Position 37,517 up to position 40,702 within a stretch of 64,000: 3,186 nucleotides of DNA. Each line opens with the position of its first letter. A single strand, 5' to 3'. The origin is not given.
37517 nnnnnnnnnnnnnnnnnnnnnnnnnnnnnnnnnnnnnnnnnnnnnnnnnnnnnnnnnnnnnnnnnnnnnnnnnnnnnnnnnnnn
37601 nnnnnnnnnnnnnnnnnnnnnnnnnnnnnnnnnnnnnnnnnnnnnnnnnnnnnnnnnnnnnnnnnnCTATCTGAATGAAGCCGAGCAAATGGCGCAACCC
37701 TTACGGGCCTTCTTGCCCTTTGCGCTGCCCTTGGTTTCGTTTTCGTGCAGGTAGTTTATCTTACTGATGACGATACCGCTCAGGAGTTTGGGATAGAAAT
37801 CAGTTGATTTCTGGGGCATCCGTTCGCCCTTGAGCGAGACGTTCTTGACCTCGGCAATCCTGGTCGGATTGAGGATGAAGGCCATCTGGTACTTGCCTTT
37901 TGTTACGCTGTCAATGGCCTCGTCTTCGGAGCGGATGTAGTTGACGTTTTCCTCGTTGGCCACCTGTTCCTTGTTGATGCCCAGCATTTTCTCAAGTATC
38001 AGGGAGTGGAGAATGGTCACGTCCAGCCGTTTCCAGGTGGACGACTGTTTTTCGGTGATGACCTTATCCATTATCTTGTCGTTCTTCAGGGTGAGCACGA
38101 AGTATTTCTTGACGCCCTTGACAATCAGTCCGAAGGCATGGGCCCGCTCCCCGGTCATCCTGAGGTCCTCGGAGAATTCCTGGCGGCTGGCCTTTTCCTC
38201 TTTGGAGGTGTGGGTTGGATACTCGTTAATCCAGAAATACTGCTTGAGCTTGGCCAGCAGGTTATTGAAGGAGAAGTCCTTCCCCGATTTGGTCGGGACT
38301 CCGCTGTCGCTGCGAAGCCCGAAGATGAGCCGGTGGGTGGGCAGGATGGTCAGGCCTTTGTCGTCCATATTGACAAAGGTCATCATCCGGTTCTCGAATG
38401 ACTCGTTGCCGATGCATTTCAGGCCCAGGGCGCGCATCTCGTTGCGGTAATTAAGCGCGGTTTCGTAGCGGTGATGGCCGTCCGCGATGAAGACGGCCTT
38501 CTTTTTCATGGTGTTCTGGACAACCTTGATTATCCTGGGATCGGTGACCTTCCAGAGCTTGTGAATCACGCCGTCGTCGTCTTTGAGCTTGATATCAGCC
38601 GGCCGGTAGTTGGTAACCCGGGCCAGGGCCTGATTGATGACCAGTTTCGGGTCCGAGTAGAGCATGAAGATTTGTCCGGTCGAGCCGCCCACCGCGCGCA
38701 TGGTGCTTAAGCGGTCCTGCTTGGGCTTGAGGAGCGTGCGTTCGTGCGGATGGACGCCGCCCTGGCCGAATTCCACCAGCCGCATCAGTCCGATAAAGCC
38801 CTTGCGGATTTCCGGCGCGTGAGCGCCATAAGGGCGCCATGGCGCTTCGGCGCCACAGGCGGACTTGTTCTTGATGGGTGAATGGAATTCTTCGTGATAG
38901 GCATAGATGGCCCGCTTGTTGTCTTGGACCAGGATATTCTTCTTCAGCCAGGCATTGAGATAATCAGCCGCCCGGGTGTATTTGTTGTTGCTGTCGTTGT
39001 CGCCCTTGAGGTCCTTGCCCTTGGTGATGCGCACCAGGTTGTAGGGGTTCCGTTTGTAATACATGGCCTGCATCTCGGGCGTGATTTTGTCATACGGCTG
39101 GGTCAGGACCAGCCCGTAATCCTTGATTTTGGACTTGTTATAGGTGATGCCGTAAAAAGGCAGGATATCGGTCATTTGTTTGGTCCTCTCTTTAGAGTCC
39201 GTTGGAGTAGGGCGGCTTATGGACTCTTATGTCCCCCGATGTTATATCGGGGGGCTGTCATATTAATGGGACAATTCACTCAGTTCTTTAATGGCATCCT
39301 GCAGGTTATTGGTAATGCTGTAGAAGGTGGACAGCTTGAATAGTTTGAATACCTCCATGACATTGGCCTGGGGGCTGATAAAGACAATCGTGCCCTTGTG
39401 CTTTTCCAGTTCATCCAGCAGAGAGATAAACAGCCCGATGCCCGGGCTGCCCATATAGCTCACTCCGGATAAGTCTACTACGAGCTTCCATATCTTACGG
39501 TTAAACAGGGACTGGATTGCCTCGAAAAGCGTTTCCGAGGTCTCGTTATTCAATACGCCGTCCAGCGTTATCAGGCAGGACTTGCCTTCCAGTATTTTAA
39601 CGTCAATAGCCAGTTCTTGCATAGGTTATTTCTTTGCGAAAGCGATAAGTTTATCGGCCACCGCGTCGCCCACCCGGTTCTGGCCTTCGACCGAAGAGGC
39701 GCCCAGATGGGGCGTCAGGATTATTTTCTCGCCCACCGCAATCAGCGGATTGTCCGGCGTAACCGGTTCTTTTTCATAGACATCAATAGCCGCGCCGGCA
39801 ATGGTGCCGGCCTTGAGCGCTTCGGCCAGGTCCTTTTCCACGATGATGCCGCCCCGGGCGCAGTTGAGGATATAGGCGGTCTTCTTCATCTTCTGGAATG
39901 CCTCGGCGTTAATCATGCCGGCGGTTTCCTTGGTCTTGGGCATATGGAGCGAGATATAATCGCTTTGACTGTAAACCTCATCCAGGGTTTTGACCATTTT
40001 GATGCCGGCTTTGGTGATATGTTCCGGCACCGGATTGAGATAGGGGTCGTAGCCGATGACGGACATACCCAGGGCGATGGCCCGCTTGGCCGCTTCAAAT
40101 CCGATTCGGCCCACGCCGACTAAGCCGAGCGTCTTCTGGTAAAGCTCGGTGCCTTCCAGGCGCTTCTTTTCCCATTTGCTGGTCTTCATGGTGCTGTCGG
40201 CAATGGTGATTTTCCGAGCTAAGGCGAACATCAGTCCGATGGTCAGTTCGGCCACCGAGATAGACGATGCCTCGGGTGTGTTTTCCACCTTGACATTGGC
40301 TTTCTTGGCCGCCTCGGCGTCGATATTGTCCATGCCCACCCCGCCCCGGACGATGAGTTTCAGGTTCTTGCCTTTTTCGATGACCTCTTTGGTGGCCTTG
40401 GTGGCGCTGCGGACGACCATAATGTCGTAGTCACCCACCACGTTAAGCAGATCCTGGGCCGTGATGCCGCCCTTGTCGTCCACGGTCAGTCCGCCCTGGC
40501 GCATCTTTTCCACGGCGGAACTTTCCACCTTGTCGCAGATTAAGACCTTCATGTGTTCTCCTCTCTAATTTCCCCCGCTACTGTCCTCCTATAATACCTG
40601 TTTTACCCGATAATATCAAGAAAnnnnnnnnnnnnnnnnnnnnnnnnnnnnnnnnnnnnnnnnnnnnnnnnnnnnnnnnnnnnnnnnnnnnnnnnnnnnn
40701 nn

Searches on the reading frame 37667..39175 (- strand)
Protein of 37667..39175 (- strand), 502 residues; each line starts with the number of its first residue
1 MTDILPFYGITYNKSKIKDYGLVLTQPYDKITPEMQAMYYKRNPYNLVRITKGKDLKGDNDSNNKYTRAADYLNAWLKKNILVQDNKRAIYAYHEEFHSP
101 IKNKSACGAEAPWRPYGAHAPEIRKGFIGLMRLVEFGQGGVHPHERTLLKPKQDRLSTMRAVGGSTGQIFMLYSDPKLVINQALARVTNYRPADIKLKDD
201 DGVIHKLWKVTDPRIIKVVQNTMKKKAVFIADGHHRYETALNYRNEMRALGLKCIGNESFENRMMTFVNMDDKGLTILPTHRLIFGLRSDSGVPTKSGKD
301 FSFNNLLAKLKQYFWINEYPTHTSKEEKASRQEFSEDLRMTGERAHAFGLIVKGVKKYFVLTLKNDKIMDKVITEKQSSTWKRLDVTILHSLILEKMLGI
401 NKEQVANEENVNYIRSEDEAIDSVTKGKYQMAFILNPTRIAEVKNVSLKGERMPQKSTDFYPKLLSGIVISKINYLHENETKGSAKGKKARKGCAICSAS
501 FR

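Call 9: search_protein_families(library=pfam, proteins=[window:37667-39175:-])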
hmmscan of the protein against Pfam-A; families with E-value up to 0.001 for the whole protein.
window:37667-39175:- (502 aa): 1 family
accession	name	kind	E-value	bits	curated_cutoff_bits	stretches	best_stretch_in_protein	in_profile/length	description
PF06245.16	DUF1015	-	7.1e-79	265.5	25.8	2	122-387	98-325/325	Protein of unknown function (DUF1015)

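Call 21: find_related_loci(query=window:37667-39175:-, collection=genome_contigs, flank=10000)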
Query window:37667-39175:- (502 aa) in genome_contigs; peptide patterns used: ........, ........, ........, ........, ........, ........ (x = any residue, [..] = any of these).
600 stretches matched a pattern (row limit reached: there are more); 588 encode a relative of the query (tblastn E <= 1e-3); the best 80 are kept; 80 distinct loci.
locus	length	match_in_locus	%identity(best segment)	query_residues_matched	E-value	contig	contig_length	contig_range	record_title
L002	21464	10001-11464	81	1-502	0e+0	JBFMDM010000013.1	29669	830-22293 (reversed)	MAG: Planctomycetota bacterium isolate MAG219 MAG219_13, whole genome shotgun sequence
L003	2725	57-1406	69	2-476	0e+0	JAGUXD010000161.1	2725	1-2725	MAG: Candidatus Brocadiia bacterium isolate DeMMO4_16 c_000000009134, whole genome shotgun sequence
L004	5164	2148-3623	65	1-475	0e+0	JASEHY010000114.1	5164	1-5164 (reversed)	MAG: Planctomycetota bacterium isolate Yes70-35 NODE_114_length_5164_cov_6.649051, whole genome shotgun sequence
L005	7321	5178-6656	56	1-475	0e+0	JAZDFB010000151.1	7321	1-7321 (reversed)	MAG: Planctomycetota bacterium isolate MEGAHIT-group-0.182 k141_10533406, whole genome shotgun sequence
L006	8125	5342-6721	54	1-475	5e-168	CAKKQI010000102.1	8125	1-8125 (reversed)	Candidatus Brocadiaceae bacterium isolate Hainich-H41-bin252-1 genome assembly, contig: H41-bin252_1_Hain_H41_02um_R2_83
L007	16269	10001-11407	48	1-474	6e-148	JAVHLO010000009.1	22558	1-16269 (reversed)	MAG: Planctomycetota bacterium isolate Ess09-14 NODE_9_length_22558_cov_3.715194, whole genome shotgun sequence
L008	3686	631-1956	46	1-474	3e-145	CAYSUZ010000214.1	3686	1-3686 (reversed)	MAG TPA_asm: uncultured Planctomycetota bacterium isolate binchicken_co181_2 genome assembly, contig: NODE_60008_length_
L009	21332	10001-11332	44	1-481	5e-126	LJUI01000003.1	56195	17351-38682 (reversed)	MAG: candidate division TA06 bacterium SM23_40 WORSMTZ_449, whole genome shotgun sequence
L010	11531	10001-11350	43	1-475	1e-116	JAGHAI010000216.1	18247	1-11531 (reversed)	MAG: bacterium isolate AUK226 PB_MBMC_180_c_000000000053, whole genome shotgun sequence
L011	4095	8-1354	43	4-475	2e-115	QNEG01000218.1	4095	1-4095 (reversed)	MAG: bacterium isolate B30_G16 B30_Guay16_scaffold_26443, whole genome shotgun sequence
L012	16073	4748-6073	42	1-474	2e-113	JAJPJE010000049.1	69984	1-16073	MAG: Terriglobia bacterium isolate Centralia_MAG_427 k107_6562637, whole genome shotgun sequence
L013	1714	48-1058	49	124-474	3e-120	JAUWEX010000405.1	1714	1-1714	MAG: Planctomycetota bacterium isolate CSMAG_2201 CSMAG_2201_k141_3196131_length_1714_cov_9.0000, whole genome shotgun s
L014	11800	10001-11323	42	1-471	4e-111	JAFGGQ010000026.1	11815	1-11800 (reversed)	MAG: bacterium isolate Zod_Metabat.1399 k87_1416765, whole genome shotgun sequence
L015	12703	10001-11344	39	1-474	4e-109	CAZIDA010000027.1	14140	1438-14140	MAG TPA_asm: uncultured Acidobacteriota bacterium isolate SRP271791_co2_76 genome assembly, contig: NODE_1065_length_141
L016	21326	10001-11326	41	1-487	1e-108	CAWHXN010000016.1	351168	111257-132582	MAG: uncultured Acidobacteriaceae bacterium isolate MFD00731.bin.1.235 genome assembly, contig: contig_5626, whole genom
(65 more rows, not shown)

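Call 52: search_protein_families(library=pfam, proteins=[L002:17322-17720:+, L002:18309-19022:+, L002:15367-17064:-, L002:13805-15259:+, L002:12890-13798:-], max_evalue=0.01)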
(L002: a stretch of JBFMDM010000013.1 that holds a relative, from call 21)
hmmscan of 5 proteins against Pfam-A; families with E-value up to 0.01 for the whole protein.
L002:17322-17720:+ (132 aa): 4 families
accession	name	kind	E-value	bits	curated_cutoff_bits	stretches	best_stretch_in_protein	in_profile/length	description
PF01381.28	HTH_3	-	1.6e-13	50.9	23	1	23-76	1-54/55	Helix-turn-helix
PF12844.13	HTH_19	-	8.9e-09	35.6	30.2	1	20-79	1-60/64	Helix-turn-helix domain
PF13560.12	HTH_31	-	1.9e-07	31.7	27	1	19-71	2-55/64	Helix-turn-helix domain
PF13443.12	HTH_26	-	1.8e-05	25.3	22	1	22-83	1-63/63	Cro/C1-type HTH DNA-binding domain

L002:18309-19022:+ (237 aa): 3 families
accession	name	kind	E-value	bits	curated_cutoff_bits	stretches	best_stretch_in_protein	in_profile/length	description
PF08281.18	Sigma70_r4_2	-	9.4e-09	35.2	25.7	1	141-189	6-53/54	Sigma-70, region 4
PF04542.20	Sigma70_r2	-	4.7e-07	30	24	1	39-101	9-69/71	Sigma-70 region 2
PF04545.22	Sigma70_r4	-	0.0047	16.9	24.1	1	149-191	7-49/50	Sigma-70, region 4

L002:15367-17064:- (565 aa): 2 families
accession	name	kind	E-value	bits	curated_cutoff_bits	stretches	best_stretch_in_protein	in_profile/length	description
PF18565.7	Glyco_hydro2_C5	-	9.3e-13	48.4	32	2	268-302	19-53/103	Glycoside hydrolase family 2 C-terminal domain 5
PF09134.16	Invasin_D3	-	2.2e-09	38.1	33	1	45-140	6-95/98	Invasin, domain 3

L002:13805-15259:+ (484 aa): 1 family
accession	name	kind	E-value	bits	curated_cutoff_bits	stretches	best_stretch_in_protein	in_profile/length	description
PF00202.27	Aminotran_3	-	3.8e-103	345.7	30.5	1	29-464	8-398/403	Aminotransferase class-III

L002:12890-13798:- (302 aa): 1 family
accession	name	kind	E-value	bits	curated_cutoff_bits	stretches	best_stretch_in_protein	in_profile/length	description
PF01725.21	Ham1p_like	-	6.8e-47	160.2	22.5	1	60-286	1-184/186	Ham1 family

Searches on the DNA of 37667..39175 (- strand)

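Call 83: search_rna_families(sources=[L002, L283, L282, L289, L290, L286], threshold=gathering)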
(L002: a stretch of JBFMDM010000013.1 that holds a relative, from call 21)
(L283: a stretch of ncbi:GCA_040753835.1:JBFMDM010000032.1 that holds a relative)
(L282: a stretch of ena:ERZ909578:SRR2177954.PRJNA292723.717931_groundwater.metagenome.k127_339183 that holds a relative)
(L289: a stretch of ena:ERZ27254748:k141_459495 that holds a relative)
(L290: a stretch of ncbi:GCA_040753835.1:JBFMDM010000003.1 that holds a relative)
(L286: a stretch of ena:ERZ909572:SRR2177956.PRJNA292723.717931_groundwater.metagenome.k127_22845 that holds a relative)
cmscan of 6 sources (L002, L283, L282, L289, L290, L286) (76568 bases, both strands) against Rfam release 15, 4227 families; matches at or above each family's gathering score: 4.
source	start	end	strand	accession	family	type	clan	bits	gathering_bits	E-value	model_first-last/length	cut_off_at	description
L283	9287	9360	-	RF00005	tRNA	Gene; tRNA;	CL00001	65.9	29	5e-12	1-71/71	no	tRNA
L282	5458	5531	-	RF00005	tRNA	Gene; tRNA;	CL00001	65.9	29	4.9e-12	1-71/71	no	tRNA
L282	5254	5342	-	RF00005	tRNA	Gene; tRNA;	CL00001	60.1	29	1.9e-10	1-71/71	no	tRNA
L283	9081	9169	-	RF00005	tRNA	Gene; tRNA;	CL00001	56.3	29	2.2e-09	1-71/71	no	tRNA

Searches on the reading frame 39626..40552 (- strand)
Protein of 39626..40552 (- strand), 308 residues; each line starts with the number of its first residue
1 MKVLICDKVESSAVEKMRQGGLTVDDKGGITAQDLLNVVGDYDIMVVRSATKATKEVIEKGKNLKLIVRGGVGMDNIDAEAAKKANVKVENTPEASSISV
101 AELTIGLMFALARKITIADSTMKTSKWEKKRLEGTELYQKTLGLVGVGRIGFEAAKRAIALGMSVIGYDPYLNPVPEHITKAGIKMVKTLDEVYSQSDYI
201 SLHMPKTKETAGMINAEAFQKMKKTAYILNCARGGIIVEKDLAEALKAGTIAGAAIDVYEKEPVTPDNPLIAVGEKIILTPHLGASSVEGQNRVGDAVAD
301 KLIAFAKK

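Call 9: search_protein_families(library=pfam, proteins=[window:39626-40552:-])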
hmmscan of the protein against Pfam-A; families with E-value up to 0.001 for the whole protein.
window:39626-40552:- (308 aa): 3 families
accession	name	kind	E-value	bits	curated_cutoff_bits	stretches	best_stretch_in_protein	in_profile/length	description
PF02826.25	2-Hacid_dh_C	-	4.4e-61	205.8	25.1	1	105-284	1-178/178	D-isomer specific 2-hydroxyacid dehydrogenase, NAD binding domain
PF00389.36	2-Hacid_dh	-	1.2e-28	99.9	24.6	1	3-307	1-125/134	D-isomer specific 2-hydroxyacid dehydrogenase, catalytic domain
PF03446.21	NAD_binding_2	-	1.3e-07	32.2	21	1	142-249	2-110/161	NAD binding domain of 6-phosphogluconate dehydrogenase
